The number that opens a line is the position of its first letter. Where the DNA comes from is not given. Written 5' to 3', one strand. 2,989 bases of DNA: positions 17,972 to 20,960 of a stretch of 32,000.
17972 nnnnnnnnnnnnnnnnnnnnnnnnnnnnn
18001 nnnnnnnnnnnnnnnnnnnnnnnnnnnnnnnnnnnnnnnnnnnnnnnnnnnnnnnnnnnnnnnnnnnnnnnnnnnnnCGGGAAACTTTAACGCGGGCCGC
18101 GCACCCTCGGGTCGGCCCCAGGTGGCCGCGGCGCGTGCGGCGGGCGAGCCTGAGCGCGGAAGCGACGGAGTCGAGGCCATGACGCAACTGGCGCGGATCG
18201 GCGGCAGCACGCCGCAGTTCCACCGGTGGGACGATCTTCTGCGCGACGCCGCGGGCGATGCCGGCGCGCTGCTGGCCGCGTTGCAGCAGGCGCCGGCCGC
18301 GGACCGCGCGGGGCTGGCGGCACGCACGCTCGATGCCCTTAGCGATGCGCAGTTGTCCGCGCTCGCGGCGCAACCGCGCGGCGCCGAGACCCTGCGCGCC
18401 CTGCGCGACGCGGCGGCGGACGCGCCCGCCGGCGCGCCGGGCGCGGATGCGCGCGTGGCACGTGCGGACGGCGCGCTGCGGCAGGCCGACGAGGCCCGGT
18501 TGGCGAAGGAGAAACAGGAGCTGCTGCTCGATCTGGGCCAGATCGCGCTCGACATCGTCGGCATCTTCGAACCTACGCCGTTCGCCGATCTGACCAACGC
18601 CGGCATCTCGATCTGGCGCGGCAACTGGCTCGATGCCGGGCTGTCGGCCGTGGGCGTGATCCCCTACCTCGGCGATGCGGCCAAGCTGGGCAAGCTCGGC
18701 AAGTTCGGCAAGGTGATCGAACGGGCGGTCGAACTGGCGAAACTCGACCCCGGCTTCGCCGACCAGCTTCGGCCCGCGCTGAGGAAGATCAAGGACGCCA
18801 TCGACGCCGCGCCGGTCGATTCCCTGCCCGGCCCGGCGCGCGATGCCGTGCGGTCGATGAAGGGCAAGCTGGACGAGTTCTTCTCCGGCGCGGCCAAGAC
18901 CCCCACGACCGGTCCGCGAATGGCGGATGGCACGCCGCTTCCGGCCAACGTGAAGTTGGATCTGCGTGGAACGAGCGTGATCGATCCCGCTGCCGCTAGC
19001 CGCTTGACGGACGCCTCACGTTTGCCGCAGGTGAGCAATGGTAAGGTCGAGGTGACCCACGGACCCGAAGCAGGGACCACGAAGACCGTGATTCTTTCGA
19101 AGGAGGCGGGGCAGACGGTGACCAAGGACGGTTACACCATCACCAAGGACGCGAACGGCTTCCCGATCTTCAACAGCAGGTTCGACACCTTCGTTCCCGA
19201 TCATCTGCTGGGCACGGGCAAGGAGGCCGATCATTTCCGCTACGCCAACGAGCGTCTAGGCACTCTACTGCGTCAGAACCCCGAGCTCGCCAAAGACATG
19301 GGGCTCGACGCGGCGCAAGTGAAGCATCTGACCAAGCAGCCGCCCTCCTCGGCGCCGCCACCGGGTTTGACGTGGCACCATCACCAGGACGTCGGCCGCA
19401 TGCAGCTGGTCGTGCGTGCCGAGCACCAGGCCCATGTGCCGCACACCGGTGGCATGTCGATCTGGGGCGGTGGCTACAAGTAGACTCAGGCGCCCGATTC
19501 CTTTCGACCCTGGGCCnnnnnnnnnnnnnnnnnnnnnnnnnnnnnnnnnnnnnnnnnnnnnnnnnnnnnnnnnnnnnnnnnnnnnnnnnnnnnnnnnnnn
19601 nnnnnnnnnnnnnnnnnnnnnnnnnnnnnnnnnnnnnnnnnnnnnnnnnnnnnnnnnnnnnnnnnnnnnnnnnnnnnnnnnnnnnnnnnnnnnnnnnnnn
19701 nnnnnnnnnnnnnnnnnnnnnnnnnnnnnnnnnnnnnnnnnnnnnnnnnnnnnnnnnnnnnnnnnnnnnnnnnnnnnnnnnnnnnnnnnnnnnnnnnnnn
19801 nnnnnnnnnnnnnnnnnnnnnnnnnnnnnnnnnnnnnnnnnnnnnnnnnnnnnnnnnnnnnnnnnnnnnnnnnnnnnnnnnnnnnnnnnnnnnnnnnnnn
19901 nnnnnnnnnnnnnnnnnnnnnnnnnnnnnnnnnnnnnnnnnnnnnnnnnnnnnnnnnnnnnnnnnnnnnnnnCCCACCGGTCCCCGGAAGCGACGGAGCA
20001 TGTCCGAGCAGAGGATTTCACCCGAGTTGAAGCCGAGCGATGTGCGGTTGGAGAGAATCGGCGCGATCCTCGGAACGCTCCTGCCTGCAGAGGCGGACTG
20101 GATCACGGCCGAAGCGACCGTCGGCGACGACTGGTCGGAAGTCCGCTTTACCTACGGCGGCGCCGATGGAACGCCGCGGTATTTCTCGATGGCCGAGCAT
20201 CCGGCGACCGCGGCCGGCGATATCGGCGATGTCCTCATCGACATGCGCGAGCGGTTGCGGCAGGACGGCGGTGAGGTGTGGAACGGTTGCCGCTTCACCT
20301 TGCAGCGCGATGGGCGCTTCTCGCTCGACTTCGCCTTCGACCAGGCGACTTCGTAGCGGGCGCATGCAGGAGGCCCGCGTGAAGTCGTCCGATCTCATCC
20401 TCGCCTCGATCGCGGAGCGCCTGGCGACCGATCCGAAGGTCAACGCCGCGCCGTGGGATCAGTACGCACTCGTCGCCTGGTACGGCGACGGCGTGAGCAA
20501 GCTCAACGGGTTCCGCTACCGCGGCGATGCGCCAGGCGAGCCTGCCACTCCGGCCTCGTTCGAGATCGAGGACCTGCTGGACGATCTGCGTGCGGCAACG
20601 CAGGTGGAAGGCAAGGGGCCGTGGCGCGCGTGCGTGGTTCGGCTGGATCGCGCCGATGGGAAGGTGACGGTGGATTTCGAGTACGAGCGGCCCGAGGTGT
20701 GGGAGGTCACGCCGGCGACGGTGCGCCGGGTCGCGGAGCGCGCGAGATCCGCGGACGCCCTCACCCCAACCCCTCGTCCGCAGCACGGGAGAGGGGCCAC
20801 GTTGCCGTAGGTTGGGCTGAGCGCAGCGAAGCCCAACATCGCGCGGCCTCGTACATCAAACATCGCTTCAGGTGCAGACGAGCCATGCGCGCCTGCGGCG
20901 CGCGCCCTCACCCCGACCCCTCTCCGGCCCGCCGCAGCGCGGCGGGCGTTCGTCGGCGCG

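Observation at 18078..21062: Opposite-strand toxin/immunity island inserted into the conserved smc-zipA-ligA block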

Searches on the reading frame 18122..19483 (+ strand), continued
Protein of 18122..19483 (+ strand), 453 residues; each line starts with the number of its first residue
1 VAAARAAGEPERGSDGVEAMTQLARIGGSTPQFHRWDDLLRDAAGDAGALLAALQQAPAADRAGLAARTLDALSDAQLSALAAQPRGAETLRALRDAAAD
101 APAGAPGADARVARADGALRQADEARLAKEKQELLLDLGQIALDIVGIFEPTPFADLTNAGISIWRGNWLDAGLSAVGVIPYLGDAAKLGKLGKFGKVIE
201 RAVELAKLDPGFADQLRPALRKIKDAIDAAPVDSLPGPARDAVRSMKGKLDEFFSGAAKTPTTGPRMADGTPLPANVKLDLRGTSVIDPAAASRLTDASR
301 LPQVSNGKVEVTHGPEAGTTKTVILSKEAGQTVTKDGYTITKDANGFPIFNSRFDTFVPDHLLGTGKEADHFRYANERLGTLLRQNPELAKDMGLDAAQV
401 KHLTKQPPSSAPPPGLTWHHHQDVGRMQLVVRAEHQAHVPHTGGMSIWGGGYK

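Call 26: find_encoding_contigs(protein=P0089, flank=10000, max_places=2)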
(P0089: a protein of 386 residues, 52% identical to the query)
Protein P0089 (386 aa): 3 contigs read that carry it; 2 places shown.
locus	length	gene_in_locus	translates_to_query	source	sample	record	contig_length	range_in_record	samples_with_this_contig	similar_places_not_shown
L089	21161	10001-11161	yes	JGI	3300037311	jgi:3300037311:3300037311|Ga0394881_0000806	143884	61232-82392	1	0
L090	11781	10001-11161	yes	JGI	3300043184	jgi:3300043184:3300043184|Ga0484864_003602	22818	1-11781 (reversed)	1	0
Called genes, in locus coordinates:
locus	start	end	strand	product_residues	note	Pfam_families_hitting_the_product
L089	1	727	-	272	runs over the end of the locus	PF00106:adh_short, PF08659:KR, PF13561:adh_short_C2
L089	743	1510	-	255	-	PF01507:PAPS_reduct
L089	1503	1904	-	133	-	PF06073:DUF934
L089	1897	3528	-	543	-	PF03460:NIR_SIR_ferr, PF01077:NIR_SIR, PF03460:NIR_SIR_ferr, PF01077:NIR_SIR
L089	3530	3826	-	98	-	PF11011:DUF2849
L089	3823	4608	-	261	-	PF00590:TP_methylase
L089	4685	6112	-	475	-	PF00171:Aldedh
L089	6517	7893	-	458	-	PF02696:SelO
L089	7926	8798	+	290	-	PF00561:Abhydrolase_1, PF12146:Hydrolase_4, PF12697:Abhydrolase_6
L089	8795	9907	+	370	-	PF13439:Glyco_transf_4 (weak), PF00534:Glycos_transf_1, PF13692:Glyco_trans_1_4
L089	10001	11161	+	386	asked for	-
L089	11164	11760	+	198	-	-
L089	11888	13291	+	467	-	PF03060:NMO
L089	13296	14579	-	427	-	PF00909:Ammonium_transp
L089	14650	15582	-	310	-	PF00389:2-Hacid_dh, PF02826:2-Hacid_dh_C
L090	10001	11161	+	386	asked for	-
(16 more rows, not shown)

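Call 27: find_encoding_contigs(protein=P0082, flank=10000, max_places=2)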
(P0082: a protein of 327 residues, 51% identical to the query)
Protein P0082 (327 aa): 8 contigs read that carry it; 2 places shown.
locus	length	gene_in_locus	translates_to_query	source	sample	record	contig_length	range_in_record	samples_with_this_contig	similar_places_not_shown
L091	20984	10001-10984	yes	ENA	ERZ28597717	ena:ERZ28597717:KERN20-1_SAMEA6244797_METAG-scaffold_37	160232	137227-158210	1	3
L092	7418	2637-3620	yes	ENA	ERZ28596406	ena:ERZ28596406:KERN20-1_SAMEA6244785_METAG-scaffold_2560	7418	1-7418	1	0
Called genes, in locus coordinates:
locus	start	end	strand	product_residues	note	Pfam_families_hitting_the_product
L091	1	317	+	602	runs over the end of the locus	PF13428:TPR_14 (faint), PF13371:TPR_9 (faint), PF13429:TPR_15 (weak), PF13432:TPR_16 (faint), PF13431:TPR_17 (faint), PF14559:TPR_19, PF00685:Sulfotransfer_1 (weak), PF13469:Sulfotransfer_3, +1 more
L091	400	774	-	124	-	-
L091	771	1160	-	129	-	-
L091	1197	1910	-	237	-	PF00753:Lactamase_B, PF16123:HAGH_C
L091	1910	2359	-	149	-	PF00903:Glyoxalase, PF13669:Glyoxalase_4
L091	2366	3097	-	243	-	PF12146:Hydrolase_4, PF00561:Abhydrolase_1, PF12697:Abhydrolase_6, PF00326:Peptidase_S9 (weak)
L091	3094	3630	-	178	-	PF00293:NUDIX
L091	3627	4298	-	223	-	PF04536:TPM_phosphatase (faint)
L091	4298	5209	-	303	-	PF04536:TPM_phosphatase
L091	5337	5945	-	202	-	PF04011:LemA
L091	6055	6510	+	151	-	PF01741:MscL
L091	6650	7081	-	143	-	PF02082:Rrf2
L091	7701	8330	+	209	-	PF13505:OMP_b-brl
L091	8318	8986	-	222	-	PF17784:Sulfotransfer_4 (weak)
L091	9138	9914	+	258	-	PF00596:Aldolase_II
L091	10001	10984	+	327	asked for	PF18451:CdiA_C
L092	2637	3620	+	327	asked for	PF18451:CdiA_C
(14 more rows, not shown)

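Call 28: find_encoding_contigs(protein=P0035, flank=10000, max_places=2)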
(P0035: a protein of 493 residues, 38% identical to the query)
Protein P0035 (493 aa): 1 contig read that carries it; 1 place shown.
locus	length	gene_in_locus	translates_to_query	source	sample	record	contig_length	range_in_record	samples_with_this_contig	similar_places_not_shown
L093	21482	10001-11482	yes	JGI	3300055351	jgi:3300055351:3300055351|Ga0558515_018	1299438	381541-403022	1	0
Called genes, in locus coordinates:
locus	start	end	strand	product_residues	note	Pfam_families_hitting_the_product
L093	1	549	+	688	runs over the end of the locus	PF03707:MHYT, PF00990:GGDEF, PF00563:EAL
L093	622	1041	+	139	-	PF07978:NIPSNAP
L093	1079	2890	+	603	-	PF00270:DEAD, PF00271:Helicase_C, PF16124:RecQ_Zn_bind, PF09382:RQC, PF00570:HRDC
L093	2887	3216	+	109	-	-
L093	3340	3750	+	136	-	PF04273:BLH_phosphatase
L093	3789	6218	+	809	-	PF12704:MacB_PCD, PF02687:FtsX, PF12704:MacB_PCD (weak), PF02687:FtsX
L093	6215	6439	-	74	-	PF09413:DUF2007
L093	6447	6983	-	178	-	PF06041:DUF924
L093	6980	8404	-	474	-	PF01523:PmbA_TldD_1st, PF19290:PmbA_TldD_2nd, PF19289:PmbA_TldD_3rd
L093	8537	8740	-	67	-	PF10276:zf-CHCC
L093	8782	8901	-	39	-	-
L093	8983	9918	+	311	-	PF02463:SMC_N (faint), PF00005:ABC_tran, PF13304:AAA_21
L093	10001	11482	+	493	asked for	PF12639:Colicin-DNase, PF14414:WHH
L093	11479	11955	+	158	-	PF09346:SMI1_KNR4, PF14568:SUKH_6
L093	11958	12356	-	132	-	PF14248:DUF4345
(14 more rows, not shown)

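Call 31: search_dna_similar(query=window:18179-19483:+, collection=plasmids, mode=protein, max_rows=15)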
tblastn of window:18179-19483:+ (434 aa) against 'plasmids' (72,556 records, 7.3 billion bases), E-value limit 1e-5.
Records with a match: 180; places in all: 181; records where one place covers at least 80% of the query: 0.
Best place of each record, by identity: <60% 180.
By first word of the organism name: Bacillus 177; Bacillaceae 1; Exiguobacterium 1; Treponema 1.
By predicted mobility (MOB-suite, as given by PLSDB): conjugative 95; non-mobilizable 83; mobilizable 2.
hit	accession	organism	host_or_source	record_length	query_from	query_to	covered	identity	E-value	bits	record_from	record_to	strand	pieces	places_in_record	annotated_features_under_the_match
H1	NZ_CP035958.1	Bacillus mycoides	cell culture,soil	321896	272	432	37%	33.5%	3e-13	79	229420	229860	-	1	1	HNH endonuclease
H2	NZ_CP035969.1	Bacillus mycoides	cell culture,soil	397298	272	432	37%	29.8%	4e-8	63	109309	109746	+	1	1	HNH endonuclease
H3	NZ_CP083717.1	Bacillus velezensis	cell culture,Meju, fermented soybean ...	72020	324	432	25%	39.5%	4e-9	67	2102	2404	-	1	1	T7SS effector LXG polymorphic toxin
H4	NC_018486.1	Bacillus thuringiensis HD-771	-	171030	321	430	25%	38.5%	3e-7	61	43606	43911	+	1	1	WXG100 family type VII secretion target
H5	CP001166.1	Bacillus cereus H3081.97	-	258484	321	430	25%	37.8%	5e-9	66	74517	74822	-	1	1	conserved hypothetical protein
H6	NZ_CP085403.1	Bacillus anthracis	single cell,soil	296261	321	430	25%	37.8%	5e-9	66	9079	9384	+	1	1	WXG100 family type VII secretion target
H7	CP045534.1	Bacillaceae bacterium C02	pure culture,surface sea water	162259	321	430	25%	37.8%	5e-9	66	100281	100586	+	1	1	record has no annotation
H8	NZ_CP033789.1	Bacillus sp. FDAARGOS_527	Homo sapiens,Broviac blood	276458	321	430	25%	37.8%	5e-9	66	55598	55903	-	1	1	WXG100 family type VII secretion target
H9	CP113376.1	Bacillus paranthracis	bovine,mixed culture ...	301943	321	430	25%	37.8%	5e-9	66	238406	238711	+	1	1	WXG100 family type VII secretion target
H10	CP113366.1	Bacillus paranthracis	bovine,mixed culture ...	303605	321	430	25%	37.8%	5e-9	66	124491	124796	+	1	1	WXG100 family type VII secretion target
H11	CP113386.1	Bacillus paranthracis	bovine,mixed culture ...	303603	321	430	25%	37.8%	5e-9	66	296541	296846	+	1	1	WXG100 family type VII secretion target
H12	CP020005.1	Bacillus thuringiensis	Bacillus thuringiensis subsp,whole ...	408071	321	430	25%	37.8%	9e-9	66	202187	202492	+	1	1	type VII secretion protein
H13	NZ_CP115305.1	Bacillus cereus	microbe,Penaeus vannamei pond water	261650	321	430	25%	37.8%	1e-8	66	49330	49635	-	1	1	WXG100 family type VII secretion target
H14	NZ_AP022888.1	Bacillus cereus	-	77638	321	429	25%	37.9%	2e-7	61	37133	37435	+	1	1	WXG100 family type VII secretion target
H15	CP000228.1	Bacillus cereus Q1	-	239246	321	430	25%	37.0%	2e-8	65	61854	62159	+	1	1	conserved hypothetical protein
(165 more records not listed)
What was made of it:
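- Tried and rejected: The carrier is absent from PLSDB plasmids (call 31).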

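Call 39: search_protein_families(library=pfam, proteins=[L083:1352-1687:+, L085:11251-11586:+], max_evalue=10)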
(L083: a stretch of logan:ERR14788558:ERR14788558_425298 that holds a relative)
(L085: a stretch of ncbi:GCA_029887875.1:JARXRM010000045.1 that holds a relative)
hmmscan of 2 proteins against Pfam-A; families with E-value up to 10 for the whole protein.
L083:1352-1687:+ (111 aa): 1 family
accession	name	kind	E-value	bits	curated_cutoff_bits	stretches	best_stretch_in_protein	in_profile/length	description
PF04634.17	YezG-like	-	4.3e-09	37.1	21.7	1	8-109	3-113/146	Immunity protein YezG-like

L085:11251-11586:+ (111 aa): 1 family
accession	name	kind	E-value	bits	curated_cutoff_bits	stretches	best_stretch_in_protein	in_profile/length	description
PF04634.17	YezG-like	-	2.6e-10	41.1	21.7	1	8-107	3-111/146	Immunity protein YezG-like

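Call 56: search_protein_families(library=pfam, proteins=[P0057], max_evalue=0.01)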
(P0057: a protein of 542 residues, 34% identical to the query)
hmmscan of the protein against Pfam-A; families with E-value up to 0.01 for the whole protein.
P0057 (542 aa): 4 families
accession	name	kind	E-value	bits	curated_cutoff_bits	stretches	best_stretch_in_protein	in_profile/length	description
PF12639.13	Colicin-DNase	-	2.6e-26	92.7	25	1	433-533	3-96/96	DNase/tRNase domain of colicin-like bacteriocin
PF14414.12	WHH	-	8.2e-15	54.7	25.1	1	504-540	6-42/43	A nuclease of the HNH/ENDO VII superfamily with conserved WHH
PF15335.11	CAAP1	-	0.0026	18.6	25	1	242-280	3-39/63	Caspase activity and apoptosis inhibitor 1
PF06785.16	UPF0242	-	0.0059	17.1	33.5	0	420-496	66-139/194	Uncharacterised protein family (UPF0242) N-terminus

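Call 76: find_encoding_contigs(protein=P0004, flank=10000, max_places=3)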
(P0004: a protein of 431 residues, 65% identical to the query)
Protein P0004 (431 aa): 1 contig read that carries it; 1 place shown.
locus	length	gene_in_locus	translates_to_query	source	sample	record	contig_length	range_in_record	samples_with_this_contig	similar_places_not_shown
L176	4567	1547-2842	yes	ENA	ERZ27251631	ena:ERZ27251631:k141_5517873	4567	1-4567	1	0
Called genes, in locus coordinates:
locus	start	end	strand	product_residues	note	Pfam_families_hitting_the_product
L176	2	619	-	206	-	?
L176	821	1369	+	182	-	PF00719:Pyrophosphatase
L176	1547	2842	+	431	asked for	PF12639:Colicin-DNase, PF14414:WHH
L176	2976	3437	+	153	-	PF09346:SMI1_KNR4, PF14568:SUKH_6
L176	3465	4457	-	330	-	PF05118:Asp_Arg_Hydrox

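Call 77: search_protein_families(library=padloc, proteins=[window:18179-19483:+], max_evalue=0.01)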
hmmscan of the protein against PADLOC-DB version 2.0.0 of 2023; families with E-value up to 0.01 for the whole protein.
window:18179-19483:+ (434 aa): 0 families

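Call 91: search_solved_structures(query=window:18179-19483:+, max_evalue=0.01)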
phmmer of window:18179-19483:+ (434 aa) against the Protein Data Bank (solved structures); distinct sequences matched with E-value up to 0.01: 1.
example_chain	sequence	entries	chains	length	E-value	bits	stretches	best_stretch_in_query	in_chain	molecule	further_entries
8bd1_A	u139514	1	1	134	0.00051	22.5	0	370-428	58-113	Type IV secretion protein Rhs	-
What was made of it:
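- Tried and rejected: PDB by sequence: only a weak hit of the nuclease tip to an Rhs toxin domain (8bd1, E 5e-4, call 91).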

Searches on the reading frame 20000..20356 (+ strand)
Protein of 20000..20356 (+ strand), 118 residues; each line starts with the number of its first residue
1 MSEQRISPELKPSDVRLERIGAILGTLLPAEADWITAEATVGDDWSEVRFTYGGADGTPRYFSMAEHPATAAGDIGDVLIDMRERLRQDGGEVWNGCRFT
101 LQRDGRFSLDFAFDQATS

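Call 3: search_protein_families(library=pfam, proteins=[window:20000-20356:+], max_evalue=0.01)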
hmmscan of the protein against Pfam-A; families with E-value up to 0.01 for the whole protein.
window:20000-20356:+ (118 aa): 1 family
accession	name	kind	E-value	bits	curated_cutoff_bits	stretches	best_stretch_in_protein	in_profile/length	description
PF04634.17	YezG-like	-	1.2e-05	26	21.7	1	75-116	72-113/146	Immunity protein YezG-like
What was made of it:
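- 20000..20356 (+): YezG-like (DUF600) protein, inferred to be an orphan immunity to a NucA/Endonuclea_NS_2 tip that is not in this genome's toxin. Pfam 26 bits (call 3).
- Checked: YezG-like, 20000-20356, at 26 bits against a cut-off of 21.7 (call 3).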

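Call 20: search_protein_families(library=ncbifam, proteins=[window:20000-20356:+], max_evalue=1)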
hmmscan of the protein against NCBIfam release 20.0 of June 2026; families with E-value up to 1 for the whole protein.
window:20000-20356:+ (118 aa): 1 family
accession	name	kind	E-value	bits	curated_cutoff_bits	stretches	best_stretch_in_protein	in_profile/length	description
TIGR01741.1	staph_tand_hypo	subfamily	5.3e-07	29.9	82.05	1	19-114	13-117/157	TIGR01741 family protein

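Call 77: search_protein_families(library=padloc, proteins=[window:20000-20356:+], max_evalue=0.01)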
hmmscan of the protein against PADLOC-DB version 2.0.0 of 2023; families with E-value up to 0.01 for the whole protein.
window:20000-20356:+ (118 aa): 0 families

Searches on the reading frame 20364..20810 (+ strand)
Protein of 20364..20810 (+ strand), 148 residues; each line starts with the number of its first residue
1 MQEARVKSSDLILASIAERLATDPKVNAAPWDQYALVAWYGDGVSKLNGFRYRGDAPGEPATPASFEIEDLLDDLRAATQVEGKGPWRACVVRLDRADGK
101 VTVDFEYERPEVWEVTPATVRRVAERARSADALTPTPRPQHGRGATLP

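Call 6: search_protein_families(library=pfam, proteins=[window:20366-20810:+], max_evalue=10)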
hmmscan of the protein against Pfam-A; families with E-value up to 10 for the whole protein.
window:20366-20810:+ (148 aa): 0 families

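Call 20: search_protein_families(library=ncbifam, proteins=[window:20366-20810:+], max_evalue=1)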
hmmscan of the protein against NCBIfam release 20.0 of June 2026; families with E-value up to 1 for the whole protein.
window:20366-20810:+ (148 aa): 0 families

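Call 39: search_protein_families(library=pfam, proteins=[window:20364-20810:+], max_evalue=10)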
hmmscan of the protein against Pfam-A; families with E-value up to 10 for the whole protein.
window:20364-20810:+ (148 aa): 2 families
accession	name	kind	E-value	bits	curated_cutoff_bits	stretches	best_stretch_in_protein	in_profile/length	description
PF04634.17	YezG-like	-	0.0065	17.1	21.7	1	66-109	70-112/146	Immunity protein YezG-like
PF16875.11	Glyco_hydro_36N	-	0.034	14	27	1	37-116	5-84/253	Glycosyl hydrolase family 36 N-terminal domain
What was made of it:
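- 20364..20810 (+): Second, divergent YezG-like paralogue (148 aa). Its last ~20 codons run into a REP element. Pfam YezG-like E 0.0065, below threshold (call 39).
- On YezG-like / DUF600 immunity proteins: PF04634 scores 17.1 bits, below 21.7 (call 39).
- Checked: Pfam YezG-like scores only 17.1 bits, below threshold (call 39).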

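Call 77: search_protein_families(library=padloc, proteins=[window:20364-20810:+], max_evalue=0.01)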
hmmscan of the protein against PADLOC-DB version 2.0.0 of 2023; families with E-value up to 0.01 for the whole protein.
window:20364-20810:+ (148 aa): 0 families
